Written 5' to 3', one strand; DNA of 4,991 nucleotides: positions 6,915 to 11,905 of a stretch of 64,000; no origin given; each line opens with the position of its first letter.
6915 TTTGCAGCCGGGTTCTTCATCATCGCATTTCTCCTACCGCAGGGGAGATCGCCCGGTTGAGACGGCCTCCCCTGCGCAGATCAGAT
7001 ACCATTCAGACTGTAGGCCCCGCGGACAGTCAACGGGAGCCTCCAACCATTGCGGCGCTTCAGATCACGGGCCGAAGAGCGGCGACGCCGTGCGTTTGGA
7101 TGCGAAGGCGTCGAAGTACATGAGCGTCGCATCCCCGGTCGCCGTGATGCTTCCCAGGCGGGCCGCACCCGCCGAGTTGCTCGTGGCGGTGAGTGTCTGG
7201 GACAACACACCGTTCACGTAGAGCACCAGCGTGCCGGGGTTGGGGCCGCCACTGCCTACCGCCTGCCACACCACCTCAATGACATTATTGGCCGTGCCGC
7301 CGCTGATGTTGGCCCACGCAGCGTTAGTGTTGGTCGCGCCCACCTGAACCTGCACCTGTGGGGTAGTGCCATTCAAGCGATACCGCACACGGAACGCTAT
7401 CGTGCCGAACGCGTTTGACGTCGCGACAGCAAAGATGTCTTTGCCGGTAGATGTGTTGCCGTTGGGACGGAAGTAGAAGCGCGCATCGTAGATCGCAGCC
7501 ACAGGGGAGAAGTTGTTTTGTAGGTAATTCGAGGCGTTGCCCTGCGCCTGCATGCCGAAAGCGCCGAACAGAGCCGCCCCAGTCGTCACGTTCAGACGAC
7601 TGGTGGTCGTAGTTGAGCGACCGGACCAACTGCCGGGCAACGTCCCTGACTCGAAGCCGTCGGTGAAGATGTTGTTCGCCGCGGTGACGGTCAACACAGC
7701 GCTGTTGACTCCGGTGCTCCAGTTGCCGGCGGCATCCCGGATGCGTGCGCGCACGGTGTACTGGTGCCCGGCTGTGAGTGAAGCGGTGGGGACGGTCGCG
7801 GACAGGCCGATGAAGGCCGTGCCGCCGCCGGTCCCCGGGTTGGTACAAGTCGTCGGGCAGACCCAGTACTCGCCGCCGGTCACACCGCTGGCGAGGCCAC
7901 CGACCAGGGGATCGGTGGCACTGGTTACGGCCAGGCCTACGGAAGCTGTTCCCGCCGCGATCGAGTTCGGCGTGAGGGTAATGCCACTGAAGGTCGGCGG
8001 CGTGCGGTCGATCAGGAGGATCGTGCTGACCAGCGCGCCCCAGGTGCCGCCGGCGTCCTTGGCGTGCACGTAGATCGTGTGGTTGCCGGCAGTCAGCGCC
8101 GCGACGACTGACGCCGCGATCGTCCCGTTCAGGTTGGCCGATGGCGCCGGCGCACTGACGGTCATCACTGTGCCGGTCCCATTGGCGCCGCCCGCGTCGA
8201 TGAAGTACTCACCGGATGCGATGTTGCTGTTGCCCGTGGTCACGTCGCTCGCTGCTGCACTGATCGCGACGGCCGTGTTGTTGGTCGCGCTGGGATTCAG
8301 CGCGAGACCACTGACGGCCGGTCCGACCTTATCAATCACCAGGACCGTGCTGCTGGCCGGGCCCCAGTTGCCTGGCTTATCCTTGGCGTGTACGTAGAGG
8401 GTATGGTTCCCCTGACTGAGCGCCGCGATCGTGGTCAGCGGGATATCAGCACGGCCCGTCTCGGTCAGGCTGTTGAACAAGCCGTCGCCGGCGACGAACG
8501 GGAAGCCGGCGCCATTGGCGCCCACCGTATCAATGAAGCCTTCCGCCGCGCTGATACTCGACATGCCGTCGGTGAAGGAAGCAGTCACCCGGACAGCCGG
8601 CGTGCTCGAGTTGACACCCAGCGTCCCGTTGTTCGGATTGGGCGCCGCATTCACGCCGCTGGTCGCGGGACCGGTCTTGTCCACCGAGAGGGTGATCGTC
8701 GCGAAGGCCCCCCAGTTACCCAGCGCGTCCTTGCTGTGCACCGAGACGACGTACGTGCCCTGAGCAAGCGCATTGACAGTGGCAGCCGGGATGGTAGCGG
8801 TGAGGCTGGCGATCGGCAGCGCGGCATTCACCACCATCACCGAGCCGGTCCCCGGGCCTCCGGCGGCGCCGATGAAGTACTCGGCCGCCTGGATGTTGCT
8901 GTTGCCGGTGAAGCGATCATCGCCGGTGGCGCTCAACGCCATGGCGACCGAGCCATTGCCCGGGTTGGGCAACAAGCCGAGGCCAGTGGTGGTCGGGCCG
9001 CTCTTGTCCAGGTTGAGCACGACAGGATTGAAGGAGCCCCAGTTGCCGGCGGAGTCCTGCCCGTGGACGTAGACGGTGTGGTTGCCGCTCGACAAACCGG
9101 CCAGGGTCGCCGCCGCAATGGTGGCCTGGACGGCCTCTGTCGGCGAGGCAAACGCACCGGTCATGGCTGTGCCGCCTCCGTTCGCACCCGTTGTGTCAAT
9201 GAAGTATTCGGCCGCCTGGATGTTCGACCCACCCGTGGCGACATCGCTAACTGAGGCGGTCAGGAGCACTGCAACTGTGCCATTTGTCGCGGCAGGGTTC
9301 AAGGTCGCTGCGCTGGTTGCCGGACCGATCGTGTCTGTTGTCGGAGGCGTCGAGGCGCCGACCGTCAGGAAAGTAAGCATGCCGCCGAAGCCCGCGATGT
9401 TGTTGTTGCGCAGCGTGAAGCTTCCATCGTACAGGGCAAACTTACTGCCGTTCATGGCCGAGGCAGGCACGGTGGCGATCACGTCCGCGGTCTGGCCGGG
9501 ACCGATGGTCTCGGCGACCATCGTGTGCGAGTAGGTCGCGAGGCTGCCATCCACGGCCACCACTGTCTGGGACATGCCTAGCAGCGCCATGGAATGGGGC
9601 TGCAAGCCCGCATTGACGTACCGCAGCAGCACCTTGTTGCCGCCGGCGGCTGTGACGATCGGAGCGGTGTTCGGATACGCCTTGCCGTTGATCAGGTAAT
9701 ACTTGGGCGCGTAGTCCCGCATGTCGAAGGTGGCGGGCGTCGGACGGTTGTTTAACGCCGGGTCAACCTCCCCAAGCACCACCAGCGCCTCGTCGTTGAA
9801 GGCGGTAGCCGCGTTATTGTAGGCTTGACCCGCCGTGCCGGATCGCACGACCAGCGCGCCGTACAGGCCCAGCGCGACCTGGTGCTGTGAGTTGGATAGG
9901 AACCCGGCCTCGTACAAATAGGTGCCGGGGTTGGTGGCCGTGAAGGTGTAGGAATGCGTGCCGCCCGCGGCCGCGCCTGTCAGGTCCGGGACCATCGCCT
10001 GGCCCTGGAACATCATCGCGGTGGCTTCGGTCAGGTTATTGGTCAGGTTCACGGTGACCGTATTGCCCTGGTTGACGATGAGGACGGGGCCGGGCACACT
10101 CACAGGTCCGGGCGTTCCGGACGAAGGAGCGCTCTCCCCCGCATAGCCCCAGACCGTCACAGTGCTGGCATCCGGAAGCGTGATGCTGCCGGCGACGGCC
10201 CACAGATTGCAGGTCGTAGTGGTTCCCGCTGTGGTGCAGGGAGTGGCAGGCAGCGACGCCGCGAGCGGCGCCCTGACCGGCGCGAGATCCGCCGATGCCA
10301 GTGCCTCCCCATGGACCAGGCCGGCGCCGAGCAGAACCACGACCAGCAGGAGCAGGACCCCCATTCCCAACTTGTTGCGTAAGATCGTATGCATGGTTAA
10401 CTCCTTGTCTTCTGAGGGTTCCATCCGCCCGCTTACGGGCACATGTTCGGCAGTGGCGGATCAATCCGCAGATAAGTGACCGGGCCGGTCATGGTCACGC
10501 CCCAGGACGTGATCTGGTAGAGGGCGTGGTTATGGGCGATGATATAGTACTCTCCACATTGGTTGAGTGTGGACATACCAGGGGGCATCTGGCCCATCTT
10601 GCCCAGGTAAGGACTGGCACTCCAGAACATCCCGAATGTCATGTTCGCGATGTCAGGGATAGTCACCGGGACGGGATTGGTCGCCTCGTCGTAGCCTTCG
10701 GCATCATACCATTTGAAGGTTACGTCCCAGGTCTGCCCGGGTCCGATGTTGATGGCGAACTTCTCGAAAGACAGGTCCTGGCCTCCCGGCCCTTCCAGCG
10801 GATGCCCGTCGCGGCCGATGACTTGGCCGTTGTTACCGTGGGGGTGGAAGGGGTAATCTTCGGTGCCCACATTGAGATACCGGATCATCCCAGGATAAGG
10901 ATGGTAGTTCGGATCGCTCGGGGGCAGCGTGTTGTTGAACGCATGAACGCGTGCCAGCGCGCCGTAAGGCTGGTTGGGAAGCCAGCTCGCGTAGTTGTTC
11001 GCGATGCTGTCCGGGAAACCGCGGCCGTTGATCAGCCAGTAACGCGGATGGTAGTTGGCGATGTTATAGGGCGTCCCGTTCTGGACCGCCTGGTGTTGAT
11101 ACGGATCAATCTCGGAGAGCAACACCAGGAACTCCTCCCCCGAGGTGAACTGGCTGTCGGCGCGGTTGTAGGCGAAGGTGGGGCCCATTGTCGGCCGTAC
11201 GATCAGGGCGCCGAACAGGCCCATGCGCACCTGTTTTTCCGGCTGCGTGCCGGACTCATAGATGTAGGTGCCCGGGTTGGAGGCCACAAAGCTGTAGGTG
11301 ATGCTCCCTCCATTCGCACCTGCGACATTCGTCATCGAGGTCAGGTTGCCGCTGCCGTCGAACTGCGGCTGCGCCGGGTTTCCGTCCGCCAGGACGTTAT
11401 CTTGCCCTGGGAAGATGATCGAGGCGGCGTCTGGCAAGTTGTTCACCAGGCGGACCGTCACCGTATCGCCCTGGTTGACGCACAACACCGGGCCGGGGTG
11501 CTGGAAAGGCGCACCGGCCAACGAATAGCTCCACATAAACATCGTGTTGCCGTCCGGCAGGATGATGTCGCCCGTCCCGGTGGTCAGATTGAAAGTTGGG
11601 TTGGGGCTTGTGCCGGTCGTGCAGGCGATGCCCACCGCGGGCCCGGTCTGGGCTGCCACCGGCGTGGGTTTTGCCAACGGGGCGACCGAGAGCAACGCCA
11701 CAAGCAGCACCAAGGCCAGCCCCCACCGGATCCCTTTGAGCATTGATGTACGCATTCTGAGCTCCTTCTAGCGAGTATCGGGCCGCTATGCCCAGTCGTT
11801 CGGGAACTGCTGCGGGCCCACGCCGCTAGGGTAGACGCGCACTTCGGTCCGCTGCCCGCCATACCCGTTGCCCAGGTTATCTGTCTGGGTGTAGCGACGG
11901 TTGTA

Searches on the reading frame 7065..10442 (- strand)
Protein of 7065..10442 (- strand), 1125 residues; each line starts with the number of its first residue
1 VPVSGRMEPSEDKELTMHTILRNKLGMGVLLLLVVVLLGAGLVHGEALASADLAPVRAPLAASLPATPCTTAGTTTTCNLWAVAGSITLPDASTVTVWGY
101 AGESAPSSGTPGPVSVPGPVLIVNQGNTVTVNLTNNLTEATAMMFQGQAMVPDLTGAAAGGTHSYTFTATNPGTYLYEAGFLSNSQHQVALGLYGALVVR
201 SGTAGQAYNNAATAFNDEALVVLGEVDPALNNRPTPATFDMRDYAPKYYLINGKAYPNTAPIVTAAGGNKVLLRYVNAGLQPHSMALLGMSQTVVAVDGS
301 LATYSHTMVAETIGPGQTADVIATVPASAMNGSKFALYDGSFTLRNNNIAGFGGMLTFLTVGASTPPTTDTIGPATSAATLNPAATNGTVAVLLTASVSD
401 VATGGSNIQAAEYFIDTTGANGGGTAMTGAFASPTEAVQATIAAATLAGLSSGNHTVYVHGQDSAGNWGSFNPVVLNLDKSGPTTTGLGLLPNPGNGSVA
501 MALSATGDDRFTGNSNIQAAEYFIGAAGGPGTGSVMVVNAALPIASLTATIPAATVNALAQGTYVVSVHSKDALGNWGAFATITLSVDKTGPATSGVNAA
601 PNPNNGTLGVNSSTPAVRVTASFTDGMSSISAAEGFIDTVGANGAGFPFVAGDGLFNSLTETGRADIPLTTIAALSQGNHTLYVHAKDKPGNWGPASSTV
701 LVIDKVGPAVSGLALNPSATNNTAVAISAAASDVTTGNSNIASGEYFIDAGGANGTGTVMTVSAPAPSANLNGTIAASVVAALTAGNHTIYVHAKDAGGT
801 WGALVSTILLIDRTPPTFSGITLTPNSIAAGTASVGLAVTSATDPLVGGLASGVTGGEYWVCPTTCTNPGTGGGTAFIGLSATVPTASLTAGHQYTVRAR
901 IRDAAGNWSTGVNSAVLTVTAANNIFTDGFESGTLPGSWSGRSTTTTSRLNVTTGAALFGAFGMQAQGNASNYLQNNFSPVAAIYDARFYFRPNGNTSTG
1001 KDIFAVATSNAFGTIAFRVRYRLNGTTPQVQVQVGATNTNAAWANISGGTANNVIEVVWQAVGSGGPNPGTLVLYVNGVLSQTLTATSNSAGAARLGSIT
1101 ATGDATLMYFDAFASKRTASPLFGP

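Call 48: search_protein_families(library=pfam, proteins=[window:7065-10442:-], max_evalue=0.001)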
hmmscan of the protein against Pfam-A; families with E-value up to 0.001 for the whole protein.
window:7065-10442:- (1125 aa): 4 families
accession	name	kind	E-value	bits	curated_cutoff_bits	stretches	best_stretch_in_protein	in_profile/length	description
PF07732.21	Cu-oxidase_3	-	5e-13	49.6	21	1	115-201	23-116/119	Multicopper oxidase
PF07495.19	Y_Y_Y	-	7.6e-12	45.4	26.6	0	672-701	32-60/65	Y_Y_Y domain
PF19077.6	Big_13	-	2.4e-11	44.4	27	0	664-704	61-101/102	Bacterial Ig-like domain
PF24421.1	Ig_J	-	1.1e-05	25.9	29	0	555-587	69-101/104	Tip attachment protein J, Ig-like domain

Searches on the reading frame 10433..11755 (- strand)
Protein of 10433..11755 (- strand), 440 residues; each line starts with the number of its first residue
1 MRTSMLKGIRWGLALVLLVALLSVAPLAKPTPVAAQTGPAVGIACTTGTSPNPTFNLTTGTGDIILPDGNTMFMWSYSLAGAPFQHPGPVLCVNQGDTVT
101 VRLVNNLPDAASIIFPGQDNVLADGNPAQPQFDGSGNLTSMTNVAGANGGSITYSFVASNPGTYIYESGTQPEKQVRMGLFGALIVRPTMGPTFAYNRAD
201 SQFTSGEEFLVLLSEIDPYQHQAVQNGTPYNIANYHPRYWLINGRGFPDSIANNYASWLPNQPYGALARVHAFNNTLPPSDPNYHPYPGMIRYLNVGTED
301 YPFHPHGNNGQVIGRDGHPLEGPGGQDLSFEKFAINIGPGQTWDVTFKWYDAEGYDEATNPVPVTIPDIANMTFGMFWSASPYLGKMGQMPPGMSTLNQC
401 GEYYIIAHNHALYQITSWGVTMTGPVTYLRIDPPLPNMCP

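Call 48: search_protein_families(library=pfam, proteins=[window:10433-11755:-], max_evalue=0.001)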
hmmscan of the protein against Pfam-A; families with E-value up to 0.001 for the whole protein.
window:10433-11755:- (440 aa): 2 families
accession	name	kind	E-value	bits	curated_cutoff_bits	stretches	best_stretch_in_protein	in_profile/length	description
PF07732.21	Cu-oxidase_3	-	8.6e-11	42.4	21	1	85-189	23-117/119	Multicopper oxidase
PF07731.20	Cu-oxidase_2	-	1.9e-05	24.9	20.4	0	76-188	23-135/137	Multicopper oxidase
